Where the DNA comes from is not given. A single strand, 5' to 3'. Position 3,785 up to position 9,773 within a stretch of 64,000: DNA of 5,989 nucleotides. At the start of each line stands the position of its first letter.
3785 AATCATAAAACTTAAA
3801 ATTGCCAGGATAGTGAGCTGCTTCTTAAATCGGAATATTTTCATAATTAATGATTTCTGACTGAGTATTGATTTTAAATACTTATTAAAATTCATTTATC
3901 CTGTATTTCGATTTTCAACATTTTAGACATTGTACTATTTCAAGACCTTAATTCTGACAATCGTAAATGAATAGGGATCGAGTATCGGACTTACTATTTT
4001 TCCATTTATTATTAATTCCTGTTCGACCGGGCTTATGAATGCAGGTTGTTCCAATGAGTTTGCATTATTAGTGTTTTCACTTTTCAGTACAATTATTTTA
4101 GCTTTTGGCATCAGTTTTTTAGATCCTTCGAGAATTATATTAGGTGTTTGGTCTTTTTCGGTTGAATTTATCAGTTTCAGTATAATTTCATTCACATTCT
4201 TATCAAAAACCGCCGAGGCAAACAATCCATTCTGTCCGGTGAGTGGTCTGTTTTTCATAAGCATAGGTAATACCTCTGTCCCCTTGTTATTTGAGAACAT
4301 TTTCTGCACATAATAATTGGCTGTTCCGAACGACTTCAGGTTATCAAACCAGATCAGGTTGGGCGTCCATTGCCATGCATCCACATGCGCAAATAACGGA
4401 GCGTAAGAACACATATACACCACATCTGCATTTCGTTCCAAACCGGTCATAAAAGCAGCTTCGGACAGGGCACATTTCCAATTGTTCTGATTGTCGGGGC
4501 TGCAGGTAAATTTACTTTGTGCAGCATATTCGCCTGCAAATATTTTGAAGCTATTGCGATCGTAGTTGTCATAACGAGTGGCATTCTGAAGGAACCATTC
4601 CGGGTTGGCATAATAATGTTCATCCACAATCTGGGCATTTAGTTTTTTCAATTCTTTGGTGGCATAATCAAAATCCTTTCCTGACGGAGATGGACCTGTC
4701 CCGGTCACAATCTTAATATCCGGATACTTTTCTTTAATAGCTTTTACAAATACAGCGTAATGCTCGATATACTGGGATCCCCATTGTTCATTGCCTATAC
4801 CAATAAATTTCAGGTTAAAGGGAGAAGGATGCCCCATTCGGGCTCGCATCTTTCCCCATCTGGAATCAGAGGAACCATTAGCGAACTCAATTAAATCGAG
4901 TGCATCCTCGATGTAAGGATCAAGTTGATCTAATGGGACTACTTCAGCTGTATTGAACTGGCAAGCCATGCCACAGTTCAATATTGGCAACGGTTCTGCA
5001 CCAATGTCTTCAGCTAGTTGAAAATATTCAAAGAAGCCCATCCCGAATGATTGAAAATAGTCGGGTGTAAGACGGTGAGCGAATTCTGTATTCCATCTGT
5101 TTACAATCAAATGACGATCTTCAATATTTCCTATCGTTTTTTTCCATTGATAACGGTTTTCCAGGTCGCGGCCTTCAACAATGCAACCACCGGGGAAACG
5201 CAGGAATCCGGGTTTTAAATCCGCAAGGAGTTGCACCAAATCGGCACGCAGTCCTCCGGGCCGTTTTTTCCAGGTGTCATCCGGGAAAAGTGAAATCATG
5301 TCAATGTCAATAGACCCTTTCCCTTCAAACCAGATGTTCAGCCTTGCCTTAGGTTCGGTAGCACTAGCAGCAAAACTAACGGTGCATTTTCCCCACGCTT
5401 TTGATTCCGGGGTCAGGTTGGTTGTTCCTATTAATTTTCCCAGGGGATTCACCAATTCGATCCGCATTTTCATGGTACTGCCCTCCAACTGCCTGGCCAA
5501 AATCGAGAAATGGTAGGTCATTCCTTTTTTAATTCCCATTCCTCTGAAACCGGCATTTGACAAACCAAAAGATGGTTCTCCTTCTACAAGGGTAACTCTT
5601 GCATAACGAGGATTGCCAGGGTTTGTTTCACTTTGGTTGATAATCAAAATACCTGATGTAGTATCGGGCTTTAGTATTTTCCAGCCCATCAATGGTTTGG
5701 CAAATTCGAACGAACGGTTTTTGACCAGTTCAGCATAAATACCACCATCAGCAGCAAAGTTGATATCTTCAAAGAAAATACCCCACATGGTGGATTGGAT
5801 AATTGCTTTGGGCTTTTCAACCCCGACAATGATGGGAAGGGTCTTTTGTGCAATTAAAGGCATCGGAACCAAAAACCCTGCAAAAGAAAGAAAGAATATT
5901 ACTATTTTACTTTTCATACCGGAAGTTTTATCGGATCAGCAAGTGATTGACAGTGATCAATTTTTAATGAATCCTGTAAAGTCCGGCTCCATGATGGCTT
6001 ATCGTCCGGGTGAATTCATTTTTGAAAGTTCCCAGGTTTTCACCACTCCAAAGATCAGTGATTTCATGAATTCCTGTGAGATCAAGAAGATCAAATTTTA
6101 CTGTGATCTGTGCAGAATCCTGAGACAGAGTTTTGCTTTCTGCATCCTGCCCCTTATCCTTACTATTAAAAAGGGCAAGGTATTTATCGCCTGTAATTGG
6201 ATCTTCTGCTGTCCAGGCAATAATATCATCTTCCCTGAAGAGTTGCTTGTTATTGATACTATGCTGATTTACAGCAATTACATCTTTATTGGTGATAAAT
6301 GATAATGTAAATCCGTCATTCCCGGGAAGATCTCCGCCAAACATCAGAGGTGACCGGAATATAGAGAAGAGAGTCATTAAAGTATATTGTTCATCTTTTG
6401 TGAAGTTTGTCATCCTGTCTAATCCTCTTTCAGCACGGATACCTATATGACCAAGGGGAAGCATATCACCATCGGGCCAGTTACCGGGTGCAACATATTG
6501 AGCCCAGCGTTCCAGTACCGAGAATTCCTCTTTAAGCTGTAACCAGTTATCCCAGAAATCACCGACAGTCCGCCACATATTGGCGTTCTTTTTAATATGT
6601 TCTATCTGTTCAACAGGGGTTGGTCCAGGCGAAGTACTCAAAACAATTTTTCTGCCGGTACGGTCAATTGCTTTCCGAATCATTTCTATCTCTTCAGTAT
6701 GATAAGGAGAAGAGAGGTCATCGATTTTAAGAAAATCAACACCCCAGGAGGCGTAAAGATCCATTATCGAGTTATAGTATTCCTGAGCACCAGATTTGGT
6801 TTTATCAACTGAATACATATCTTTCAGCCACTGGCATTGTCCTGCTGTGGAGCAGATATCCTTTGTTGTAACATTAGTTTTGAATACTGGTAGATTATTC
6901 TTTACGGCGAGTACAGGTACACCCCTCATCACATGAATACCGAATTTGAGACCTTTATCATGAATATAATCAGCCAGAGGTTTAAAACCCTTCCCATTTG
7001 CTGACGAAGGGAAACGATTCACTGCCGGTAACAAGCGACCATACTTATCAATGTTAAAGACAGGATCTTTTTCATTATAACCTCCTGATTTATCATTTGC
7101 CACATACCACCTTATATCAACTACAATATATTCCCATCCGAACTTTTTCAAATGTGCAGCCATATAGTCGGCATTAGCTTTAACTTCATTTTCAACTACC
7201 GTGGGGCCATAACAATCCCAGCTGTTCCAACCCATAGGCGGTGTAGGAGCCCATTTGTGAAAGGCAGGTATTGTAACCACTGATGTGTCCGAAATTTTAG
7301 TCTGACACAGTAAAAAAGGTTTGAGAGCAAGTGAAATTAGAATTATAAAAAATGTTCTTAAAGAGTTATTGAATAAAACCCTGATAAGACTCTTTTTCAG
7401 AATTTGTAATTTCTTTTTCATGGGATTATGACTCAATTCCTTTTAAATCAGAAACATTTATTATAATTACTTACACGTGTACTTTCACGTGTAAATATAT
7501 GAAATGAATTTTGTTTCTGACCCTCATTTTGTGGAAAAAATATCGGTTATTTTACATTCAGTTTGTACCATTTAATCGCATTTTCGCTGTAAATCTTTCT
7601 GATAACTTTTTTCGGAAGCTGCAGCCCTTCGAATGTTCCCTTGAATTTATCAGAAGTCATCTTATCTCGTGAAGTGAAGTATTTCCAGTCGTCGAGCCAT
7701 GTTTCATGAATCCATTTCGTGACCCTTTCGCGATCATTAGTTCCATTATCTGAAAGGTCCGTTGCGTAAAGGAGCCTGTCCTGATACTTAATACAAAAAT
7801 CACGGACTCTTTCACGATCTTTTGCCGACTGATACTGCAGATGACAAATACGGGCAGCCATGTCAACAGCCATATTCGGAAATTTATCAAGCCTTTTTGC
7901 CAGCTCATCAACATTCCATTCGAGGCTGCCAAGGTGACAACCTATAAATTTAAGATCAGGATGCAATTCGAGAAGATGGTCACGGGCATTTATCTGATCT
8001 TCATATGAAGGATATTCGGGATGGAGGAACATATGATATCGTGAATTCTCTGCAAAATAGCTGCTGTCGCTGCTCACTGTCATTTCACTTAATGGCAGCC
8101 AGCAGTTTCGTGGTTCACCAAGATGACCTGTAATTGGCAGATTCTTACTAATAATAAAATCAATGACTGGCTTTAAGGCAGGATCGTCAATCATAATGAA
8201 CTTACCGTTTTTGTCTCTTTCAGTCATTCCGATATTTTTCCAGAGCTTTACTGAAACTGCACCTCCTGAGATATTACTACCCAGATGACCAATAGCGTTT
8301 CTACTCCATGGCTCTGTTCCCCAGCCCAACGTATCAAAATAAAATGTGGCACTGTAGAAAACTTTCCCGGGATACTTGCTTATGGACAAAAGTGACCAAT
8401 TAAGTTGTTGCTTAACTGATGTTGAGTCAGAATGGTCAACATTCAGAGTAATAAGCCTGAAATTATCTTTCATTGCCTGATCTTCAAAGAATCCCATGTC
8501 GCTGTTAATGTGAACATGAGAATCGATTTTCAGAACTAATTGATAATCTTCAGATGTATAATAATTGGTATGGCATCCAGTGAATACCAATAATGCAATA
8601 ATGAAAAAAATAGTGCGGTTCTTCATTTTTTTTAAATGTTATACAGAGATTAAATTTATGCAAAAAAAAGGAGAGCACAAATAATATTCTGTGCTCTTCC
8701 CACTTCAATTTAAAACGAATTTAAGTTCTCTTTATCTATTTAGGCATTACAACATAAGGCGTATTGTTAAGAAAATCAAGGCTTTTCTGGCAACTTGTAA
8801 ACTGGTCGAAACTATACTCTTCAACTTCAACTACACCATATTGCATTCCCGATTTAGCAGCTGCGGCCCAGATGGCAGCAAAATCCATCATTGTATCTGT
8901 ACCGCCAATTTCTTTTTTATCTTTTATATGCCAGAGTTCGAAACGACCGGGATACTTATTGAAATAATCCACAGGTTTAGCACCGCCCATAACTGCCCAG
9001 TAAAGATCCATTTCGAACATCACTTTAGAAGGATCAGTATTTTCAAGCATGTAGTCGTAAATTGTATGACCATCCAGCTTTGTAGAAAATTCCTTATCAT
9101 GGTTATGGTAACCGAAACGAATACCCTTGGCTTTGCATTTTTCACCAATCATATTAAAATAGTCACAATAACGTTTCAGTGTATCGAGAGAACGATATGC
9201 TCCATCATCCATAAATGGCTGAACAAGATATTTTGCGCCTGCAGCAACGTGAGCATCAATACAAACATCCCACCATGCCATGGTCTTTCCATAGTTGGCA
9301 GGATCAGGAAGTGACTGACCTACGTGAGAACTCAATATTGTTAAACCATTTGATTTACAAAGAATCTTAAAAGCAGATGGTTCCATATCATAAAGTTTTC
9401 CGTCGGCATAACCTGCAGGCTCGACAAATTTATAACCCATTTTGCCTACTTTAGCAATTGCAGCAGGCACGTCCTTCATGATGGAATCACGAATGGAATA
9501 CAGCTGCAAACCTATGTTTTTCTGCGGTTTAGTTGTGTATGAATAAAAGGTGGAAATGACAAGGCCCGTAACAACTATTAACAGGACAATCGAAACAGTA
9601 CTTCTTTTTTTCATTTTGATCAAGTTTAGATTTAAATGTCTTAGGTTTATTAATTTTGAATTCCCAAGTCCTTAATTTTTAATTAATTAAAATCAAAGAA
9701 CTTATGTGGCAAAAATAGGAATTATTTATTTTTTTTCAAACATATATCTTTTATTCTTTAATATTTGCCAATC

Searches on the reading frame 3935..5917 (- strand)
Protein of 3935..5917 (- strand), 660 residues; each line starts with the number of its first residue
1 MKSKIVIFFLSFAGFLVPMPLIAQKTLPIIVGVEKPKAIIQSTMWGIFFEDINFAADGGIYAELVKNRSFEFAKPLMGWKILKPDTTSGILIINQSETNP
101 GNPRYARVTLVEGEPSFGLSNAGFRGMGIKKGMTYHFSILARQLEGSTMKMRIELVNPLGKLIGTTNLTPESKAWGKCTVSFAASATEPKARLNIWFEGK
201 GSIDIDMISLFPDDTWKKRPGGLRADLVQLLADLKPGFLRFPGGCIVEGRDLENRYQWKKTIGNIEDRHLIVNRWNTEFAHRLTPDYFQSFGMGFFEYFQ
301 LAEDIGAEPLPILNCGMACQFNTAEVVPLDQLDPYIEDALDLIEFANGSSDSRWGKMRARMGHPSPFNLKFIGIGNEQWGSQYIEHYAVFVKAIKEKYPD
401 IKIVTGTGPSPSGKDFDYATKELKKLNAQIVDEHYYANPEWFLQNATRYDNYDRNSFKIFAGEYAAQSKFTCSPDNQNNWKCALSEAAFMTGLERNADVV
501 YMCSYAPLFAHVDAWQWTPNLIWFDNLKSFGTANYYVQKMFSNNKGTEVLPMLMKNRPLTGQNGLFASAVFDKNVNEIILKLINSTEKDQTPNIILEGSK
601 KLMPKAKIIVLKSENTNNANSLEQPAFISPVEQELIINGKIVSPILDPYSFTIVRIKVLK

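Call 32: search_protein_families(library=pfam, proteins=[window:3935-5917:-], max_evalue=0.00001)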
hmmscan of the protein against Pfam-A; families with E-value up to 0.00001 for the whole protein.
window:3935-5917:- (660 aa): 2 families
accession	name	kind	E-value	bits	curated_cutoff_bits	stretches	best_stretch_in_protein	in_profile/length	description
PF22848.2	ASD1_dom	-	1.2e-65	221.9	22.2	1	229-465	1-239/239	Alpha-L-arabinofuranosidase 1 domain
PF06964.18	Alpha-L-AF_C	-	3.4e-31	109.1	27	1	462-650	1-165/165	Alpha-L-arabinofuranosidase C-terminal domain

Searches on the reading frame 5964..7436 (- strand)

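Call 32: search_protein_families(library=pfam, proteins=[window:5964-7436:-], max_evalue=0.00001)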
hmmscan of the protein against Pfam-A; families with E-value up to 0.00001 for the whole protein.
window:5964-7436:- (490 aa): 2 families
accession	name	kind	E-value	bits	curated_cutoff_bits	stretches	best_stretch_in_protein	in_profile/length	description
PF16499.11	Melibiase_2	-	2.8e-27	96.2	23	2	216-391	109-283/284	Alpha galactosidase A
PF17801.7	Melibiase_C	-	1.6e-09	38.2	22.9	1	403-489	2-71/71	Alpha galactosidase C-terminal beta sandwich domain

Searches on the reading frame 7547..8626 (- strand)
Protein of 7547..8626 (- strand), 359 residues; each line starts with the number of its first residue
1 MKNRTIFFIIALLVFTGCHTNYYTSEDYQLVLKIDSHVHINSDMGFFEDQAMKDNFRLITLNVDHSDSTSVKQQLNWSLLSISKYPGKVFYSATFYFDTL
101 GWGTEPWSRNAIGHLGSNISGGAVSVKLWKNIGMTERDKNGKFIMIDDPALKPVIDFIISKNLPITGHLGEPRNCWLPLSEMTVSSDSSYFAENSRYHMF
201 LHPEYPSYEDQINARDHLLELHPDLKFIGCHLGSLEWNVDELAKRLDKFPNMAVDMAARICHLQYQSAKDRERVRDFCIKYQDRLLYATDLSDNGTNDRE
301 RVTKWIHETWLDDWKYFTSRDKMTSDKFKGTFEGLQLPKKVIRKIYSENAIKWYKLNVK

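Call 32: search_protein_families(library=pfam, proteins=[window:7547-8626:-], max_evalue=0.00001)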
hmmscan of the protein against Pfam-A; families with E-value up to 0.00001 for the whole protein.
window:7547-8626:- (359 aa): 1 family
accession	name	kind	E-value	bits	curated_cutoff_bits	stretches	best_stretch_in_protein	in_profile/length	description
PF04909.20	Amidohydro_2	-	4.1e-12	46.9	26.4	1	153-356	129-289/289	Amidohydrolase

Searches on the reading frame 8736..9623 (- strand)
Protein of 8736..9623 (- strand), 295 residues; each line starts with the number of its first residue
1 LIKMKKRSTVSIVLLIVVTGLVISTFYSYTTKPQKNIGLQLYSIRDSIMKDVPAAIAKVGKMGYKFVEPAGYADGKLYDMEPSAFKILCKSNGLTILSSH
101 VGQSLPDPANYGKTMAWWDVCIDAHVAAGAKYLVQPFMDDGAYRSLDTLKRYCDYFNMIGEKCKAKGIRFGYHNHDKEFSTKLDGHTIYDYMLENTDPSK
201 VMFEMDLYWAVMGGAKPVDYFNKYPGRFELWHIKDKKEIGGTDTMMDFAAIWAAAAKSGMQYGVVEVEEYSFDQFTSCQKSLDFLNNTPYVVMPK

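Call 32: search_protein_families(library=pfam, proteins=[window:8736-9623:-], max_evalue=0.00001)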
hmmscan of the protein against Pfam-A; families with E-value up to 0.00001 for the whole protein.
window:8736-9623:- (295 aa): 1 family
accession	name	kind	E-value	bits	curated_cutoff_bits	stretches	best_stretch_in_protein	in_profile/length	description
PF01261.30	AP_endonuc_2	-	2.5e-14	54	31.1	1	57-286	2-247/249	Xylose isomerase-like TIM barrel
